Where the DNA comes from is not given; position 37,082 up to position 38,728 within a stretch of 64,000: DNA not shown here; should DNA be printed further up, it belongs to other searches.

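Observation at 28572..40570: Island cargo: tightly coupled importer plus deacetylase / dehydrogenase / aminotransferase / SIS locus that fits no pathway I can name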

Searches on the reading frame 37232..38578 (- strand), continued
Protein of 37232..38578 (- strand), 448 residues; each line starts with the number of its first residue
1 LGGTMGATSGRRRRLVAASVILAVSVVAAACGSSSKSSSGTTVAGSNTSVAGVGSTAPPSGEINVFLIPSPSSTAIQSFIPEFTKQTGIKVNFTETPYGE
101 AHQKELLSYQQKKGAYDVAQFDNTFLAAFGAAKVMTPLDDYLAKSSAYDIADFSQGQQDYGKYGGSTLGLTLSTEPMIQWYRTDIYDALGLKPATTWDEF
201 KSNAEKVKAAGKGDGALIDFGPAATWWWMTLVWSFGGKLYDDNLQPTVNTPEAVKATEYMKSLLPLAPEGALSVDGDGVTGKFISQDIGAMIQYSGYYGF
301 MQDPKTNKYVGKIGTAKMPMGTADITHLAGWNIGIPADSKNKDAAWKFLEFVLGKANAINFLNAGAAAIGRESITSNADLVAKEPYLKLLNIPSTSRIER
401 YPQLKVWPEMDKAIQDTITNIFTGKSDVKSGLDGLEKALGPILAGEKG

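Call 92: find_related_loci(query=A3, collection=metagenome_contigs, flank=10000)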
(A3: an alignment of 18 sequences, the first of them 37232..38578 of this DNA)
Query A3 (448 aa) in metagenome_contigs; peptide patterns used: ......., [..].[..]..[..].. (x = any residue, [..] = any of these).
284 stretches matched a pattern; 146 encode a relative of the query (tblastn E <= 1e-3); the best 80 are kept; 80 distinct loci.
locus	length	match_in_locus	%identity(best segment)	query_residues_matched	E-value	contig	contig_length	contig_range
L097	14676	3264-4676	66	4-448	0e+0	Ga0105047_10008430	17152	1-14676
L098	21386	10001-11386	66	7-448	0e+0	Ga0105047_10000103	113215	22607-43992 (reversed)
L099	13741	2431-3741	67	13-448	0e+0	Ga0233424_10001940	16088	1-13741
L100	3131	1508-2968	61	2-448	0e+0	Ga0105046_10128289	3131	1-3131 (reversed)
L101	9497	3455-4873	64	4-448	0e+0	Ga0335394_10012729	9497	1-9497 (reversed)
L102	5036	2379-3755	64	7-448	0e+0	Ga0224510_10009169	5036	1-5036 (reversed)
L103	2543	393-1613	67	35-448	0e+0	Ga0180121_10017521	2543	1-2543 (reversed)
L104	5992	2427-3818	63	1-446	0e+0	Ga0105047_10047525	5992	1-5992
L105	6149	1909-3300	62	1-446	0e+0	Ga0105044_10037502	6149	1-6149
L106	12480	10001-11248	67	32-448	0e+0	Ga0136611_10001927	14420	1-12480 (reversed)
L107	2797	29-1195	70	60-448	0e+0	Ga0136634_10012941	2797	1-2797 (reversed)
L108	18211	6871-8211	63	11-447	0e+0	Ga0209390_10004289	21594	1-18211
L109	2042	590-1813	64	12-446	0e+0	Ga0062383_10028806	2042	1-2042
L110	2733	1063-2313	64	8-446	0e+0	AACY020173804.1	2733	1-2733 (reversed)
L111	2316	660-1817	72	62-447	0e+0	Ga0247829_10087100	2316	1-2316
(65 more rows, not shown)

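Call 95: search_protein_families(library=ncbifam, proteins=[L092:13020-14231:+, L092:14224-14973:+, L090:3547-6975:-, L090:7074-8039:-, L094:13060-14376:-, L094:14377-14994:-, L094:7226-8122:+, L094:6192-7229:+, L094:15876-16607:+, L092:17579-18577:+], max_evalue=0.000001)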
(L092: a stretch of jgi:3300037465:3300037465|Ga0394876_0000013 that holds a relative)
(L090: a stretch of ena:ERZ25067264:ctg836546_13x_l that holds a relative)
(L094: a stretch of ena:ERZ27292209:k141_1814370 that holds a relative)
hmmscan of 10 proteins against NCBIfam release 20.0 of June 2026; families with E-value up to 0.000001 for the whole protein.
L092:13020-14231:+ (403 aa): 3 families
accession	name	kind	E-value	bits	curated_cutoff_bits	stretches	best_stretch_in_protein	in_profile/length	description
TIGR01437.1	selA_rel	subfamily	1.8e-73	247.6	385.3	1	5-366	2-362/363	DgaE family pyridoxal phosphate-dependent ammonia lyase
NF047797.1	glminPNH3LysDgaE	equivalog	1.1e-65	222.1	600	1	6-370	5-365/367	D-glucosaminate-6-phosphate ammonia lyase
TIGR00474.1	selA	equivalog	2.8e-11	42.9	267.9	1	9-269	72-343/455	L-seryl-tRNA(Sec) selenium transferase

L092:14224-14973:+ (249 aa): 213 families (the best 25 are shown)
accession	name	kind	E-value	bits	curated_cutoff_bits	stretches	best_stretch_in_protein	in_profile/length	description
NF005559.1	PRK07231.1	subfamily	2.1e-57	194.5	215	1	2-246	2-248/249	glucose 1-dehydrogenase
NF052558.1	MBtsdlDhBudC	equivalog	2.2e-54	184.7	270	1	3-248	2-244/250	meso-2,3-butanediol dehydrogenase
NF009466.0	PRK12826.1-2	subfamily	3.6e-51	174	222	1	4-246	3-245/248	3-oxoacyl-ACP reductase FabG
NF005067.0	PRK06484.1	equivalog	1.1e-49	169.4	713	1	4-247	9-253/524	short chain dehydrogenase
TIGR01830.1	3oxo_ACP_reduc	equivalog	4.3e-49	167.4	297.75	1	8-245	2-238/239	3-oxoacyl-[acyl-carrier-protein] reductase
NF004791.0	PRK06138.1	equivalog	6.7e-49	166.5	312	1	2-247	3-251/252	SDR family oxidoreductase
NF004198.0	PRK05653.1-3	equivalog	7.5e-48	163.1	296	1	2-245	5-246/248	3-oxoacyl-ACP reductase FabG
NF005472.0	PRK07067.1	equivalog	1.8e-47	162.1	338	1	2-244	4-253/257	L-iditol 2-dehydrogenase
NF005853.0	PRK07774.1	equivalog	2e-46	158.4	303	1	2-246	4-247/250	SDR family oxidoreductase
NF004197.0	PRK05653.1-1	equivalog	8e-46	156.7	332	1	2-246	5-247/249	3-oxoacyl-ACP reductase FabG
NF009468.0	PRK12826.1-4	equivalog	4.4e-45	154.4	318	1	2-245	5-247/256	SDR family oxidoreductase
NF005214.0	PRK06701.1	subfamily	6.9e-45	153.5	413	1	2-246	46-290/293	SDR family oxidoreductase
NF047923.1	pyridox_DH_SDR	equivalog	1.3e-44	152.5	325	1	3-246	2-241/243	pyridoxal 4-dehydrogenase, SDR-type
NF006121.0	PRK08265.1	subfamily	3.3e-44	151.4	294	1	2-246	5-246/263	short chain dehydrogenase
TIGR03971.1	SDR_subfam_1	subfamily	7.4e-44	150.1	300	1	2-247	1-270/271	mycofactocin-coupled SDR family oxidoreductase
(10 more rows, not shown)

L090:3547-6975:- (1142 aa): 29 families (the best 25 are shown)
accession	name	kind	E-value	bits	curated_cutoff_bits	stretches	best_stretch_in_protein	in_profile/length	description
TIGR02800.1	propeller_TolB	equivalog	6.4e-35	120.9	343.15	2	58-188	230-356/418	Tol-Pal system beta propeller repeat protein TolB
NF051886.1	XaaProDiPepCaul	equivalog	2.6e-31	109.1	500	2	730-862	2-147/398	Xaa-Pro dipeptidase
NF006056.0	PRK08204.1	subfamily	1.7e-19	69.9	391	2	728-820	5-98/449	hypothetical protein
NF033523.0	lasso_peptidase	equivalog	4.5e-17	62.1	400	1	64-199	50-176/638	Atxe2 family lasso peptide isopeptidase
NF006679.0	PRK09228.1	subfamily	6.1e-16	58.2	351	1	1023-1093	322-393/433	guanine deaminase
NF005557.0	PRK07228.1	equivalog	6.2e-16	58.1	522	1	728-792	3-65/445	5'-deoxyadenosine deaminase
NF002183.0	PRK01029.1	equivalog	1.6e-15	57.1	405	0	102-167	280-341/429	Tol-Pal system protein TolB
TIGR01224.1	hutI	equivalog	5.3e-15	55.1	298.15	1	745-792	2-49/377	imidazolonepropionase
NF006055.0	PRK08203.1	equivalog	4.2e-14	51.9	532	1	727-798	6-79/455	8-oxoguanine deaminase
NF006549.0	PRK09045.1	equivalog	7.1e-13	48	540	1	1047-1087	340-380/444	TRZ/ATZ family hydrolase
NF053518.1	DipepPtdsDpp5Prph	equivalog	8.2e-13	47.7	900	0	84-144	43-103/655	dipeptidyl-peptidase Dpp5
NF011990.0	PRK15446.2-6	subfamily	1.9e-12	46.6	233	0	728-790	3-64/390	alpha-D-ribose 1-methylphosphonate 5-triphosphate diphosphatase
TIGR02318.1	phosphono_phnM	equivalog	3.3e-12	46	390.55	0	1042-1107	315-373/376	phosphonate metabolism protein PhnM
TIGR02967.1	guan_deamin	equivalog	1.1e-11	44.3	375.4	0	1027-1088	302-363/401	guanine deaminase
NF004801.0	PRK06151.1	subfamily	8.7e-11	41.3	416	0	1051-1100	368-416/491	chlorohydrolase family protein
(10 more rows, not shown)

L090:7074-8039:- (321 aa): 0 families

L094:13060-14376:- (438 aa): 8 families
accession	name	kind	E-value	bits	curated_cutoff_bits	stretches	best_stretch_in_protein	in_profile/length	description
TIGR03356.1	BGL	equivalog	5.3e-193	641.7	478.5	1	2-428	3-427/427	GH1 family beta-glucosidase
NF010036.0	PRK13511.1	subfamily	2.7e-108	362.6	610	2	2-293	7-305/469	6-phospho-beta-galactosidase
TIGR01233.1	lacG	equivalog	4.3e-90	302.8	561.2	1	2-431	6-465/472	6-phospho-beta-galactosidase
NF007154.0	PRK09589.1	subfamily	3.9e-56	190.8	624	1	2-434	6-471/476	6-phospho-beta-glucosidase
NF007356.0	PRK09852.1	subfamily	2.7e-53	181.3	623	1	2-432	6-466/474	6-phospho-beta-glucosidase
NF011589.0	PRK15014.1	subfamily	2.4e-51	175.5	686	1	2-432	8-470/477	6-phospho-beta-glucosidase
NF007158.0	PRK09593.1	subfamily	3.2e-51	174.5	639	1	2-432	8-470/478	6-phospho-beta-glucosidase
NF041004.1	Beta_gal_BgaS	equivalog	2.2e-47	161.7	475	1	87-434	123-465/479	beta-galactosidase BgaS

L094:14377-14994:- (205 aa): 1 family
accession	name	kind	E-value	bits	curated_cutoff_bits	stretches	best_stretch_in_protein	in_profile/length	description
NF002959.0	PRK03624.1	equivalog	5e-08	32.8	124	1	142-205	82-141/147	GNAT family acetyltransferase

L094:7226-8122:+ (298 aa): 2 families
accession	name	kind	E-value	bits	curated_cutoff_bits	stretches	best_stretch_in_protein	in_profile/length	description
NF046058.1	NagK_SO3507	equivalog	1.8e-27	96.6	370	1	4-268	10-272/295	N-acetylglucosamine kinase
TIGR00744.1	ROK_glcA_fam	subfamily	6.6e-08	32.2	260.35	1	207-274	214-279/318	ROK family glucokinase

L094:6192-7229:+ (345 aa): 8 families
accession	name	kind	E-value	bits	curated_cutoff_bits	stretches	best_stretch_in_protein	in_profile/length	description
NF046059.1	NagB_SO3506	equivalog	3.3e-64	217.3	430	1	10-345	6-330/330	glucosamine-6-phosphate deaminase NagB-II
NF001484.0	PRK00331.1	subfamily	1.2e-44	152.8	381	1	8-340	254-596/601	isomerizing glutamine--fructose-6-phosphate transaminase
TIGR01135.1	glmS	equivalog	8.4e-43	146.7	418.05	1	5-340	248-602/607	glutamine--fructose-6-phosphate transaminase (isomerizing)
NF041128.1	glucosaP_deam_GlmD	equivalog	4.4e-13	49.2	580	1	8-341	3-320/323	glucosamine-6-phosphate deaminase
TIGR02815.1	agaS_fam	subfamily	1.1e-09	37.7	529.2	1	10-338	7-357/372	putative sugar isomerase, AgaS family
TIGR03127.2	RuMP_HxlB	equivalog_domain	8.2e-09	35.6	160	0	90-159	73-144/178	6-phospho-3-hexuloisomerase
NF008458.0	PRK11337.1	equivalog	1e-07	31.2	378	0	76-138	175-237/293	MurR/RpiR family transcriptional regulator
NF040776.2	AlsR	equivalog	8.4e-07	28.2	400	0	84-138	171-225/279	transcriptional repressor AlsR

L094:15876-16607:+ (243 aa): 1 family
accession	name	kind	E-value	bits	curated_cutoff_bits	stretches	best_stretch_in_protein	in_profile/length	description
NF002805.0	PRK02947.1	subfamily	2.4e-79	266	135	1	6-240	6-243/247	sugar isomerase domain-containing protein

L092:17579-18577:+ (332 aa): 3 families
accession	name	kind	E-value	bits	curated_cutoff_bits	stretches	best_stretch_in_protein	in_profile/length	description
NF046059.1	NagB_SO3506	equivalog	1.5e-49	169.1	430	1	23-331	25-329/330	glucosamine-6-phosphate deaminase NagB-II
TIGR01135.1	glmS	equivalog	3.8e-31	108.3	418.05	1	37-327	289-602/607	glutamine--fructose-6-phosphate transaminase (isomerizing)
NF001484.0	PRK00331.1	subfamily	5.4e-31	107.6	381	1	12-289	254-545/601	isomerizing glutamine--fructose-6-phosphate transaminase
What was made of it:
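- DegT+Gfo are replaced by a DgaE-family lyase plus a glucose-1-dehydrogenase-like SDR (call 95).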

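Call 105: find_homologous_proteins(query=L094:8112-9122:-, max_evalue=1e-30)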
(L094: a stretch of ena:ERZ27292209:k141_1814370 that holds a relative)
Query L094:8112-9122:- (336 aa): 421 proteins with E <= 1e-30 among 4186 candidates; the best 120 are listed.
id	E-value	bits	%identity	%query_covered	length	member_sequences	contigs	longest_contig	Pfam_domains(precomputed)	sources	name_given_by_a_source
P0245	3.4e-207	705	88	100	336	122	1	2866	PF13685.13,PF00465.26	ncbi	-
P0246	7.7e-198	674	83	100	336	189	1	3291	PF13685.13,PF00465.26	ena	-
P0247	5.7e-197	672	83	100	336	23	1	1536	PF13685.13,PF00465.26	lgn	-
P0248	4.5e-191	652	81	100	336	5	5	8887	PF13685.13,PF00465.26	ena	-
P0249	8.9e-189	645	79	100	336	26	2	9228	PF13685.13,PF00465.26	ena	-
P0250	1.5e-188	644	79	100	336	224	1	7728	PF13685.13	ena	-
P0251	3.0e-188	643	80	100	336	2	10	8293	PF13685.13,PF00465.26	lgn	-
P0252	3.8e-182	623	77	100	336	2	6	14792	PF13685.13,PF00465.26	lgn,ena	-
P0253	5.9e-181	619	77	100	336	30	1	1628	PF13685.13,PF00465.26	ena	-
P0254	1.8e-175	601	75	100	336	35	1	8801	PF13685.13,PF00465.26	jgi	jgi:glycerol dehydrogenase-like iron-containing ADH family enzyme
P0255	5.3e-169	580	72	99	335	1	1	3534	PF13685.13,PF00465.26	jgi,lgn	jgi:glycerol dehydrogenase-like iron-containing ADH family enzyme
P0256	3.4e-166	570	69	100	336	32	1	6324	PF13685.13,PF00465.26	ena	-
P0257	4.0e-165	567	68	100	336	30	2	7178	PF13685.13,PF00465.26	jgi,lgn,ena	-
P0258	2.7e-157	541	66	99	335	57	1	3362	PF13685.13,PF00465.26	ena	-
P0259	2.8e-157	541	67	99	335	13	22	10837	PF13685.13,PF00465.26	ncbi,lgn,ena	ncbi:MAG: iron-containing alcohol dehydrogenase [Candidatus Nanopelagicaceae bacterium]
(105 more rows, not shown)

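Call 106: predict_structure(alignment_id=A3)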
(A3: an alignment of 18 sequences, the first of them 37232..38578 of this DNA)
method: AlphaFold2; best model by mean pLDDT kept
length: 448 residues; sequences in the alignment: 18
mean_pLDDT: 83.8   pTM: 0.79
mean pLDDT of the five models: 83.8, 83.8, 83.5, 82.7, 78.6
residues with pLDDT >= 90: 248; 70-90: 135; 50-70: 6; < 50: 59
segments of 3 or more residues with pLDDT < 50: 1-59
pLDDT, mean of each block of 10 residues (from residue 1): 38 39 37 36 36 38 93 93 96 90 85 91 86 94 93 84 92 90 98 97 98 89 83 95 95 97 91 82 95 88 92 94 89 94 96 93 80 91 90 85 83 92 93 98 84
secondary structure, 60 per line:
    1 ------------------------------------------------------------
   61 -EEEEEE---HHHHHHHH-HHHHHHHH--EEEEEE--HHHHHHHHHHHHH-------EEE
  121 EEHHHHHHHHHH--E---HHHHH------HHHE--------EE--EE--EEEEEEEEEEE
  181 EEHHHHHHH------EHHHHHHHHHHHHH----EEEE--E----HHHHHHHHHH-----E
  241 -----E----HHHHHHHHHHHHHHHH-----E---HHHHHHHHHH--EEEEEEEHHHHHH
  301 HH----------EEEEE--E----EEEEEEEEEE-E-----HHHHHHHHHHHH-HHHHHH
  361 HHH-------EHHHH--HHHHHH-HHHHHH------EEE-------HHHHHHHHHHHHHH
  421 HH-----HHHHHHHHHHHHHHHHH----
elements in order: E62-67 H71-78 H80-87 E90-95 H98-110 E118-122 H123-132 H139-143 E170-182 H183-189 H197-209 E214-217 H225-234 H251-266 H276-285 E288-294 H295-302 E313-317 E325-334 H342-353 H355-363 H372-375 H378-383 H385-390 E397-399 H407-422 H428-444
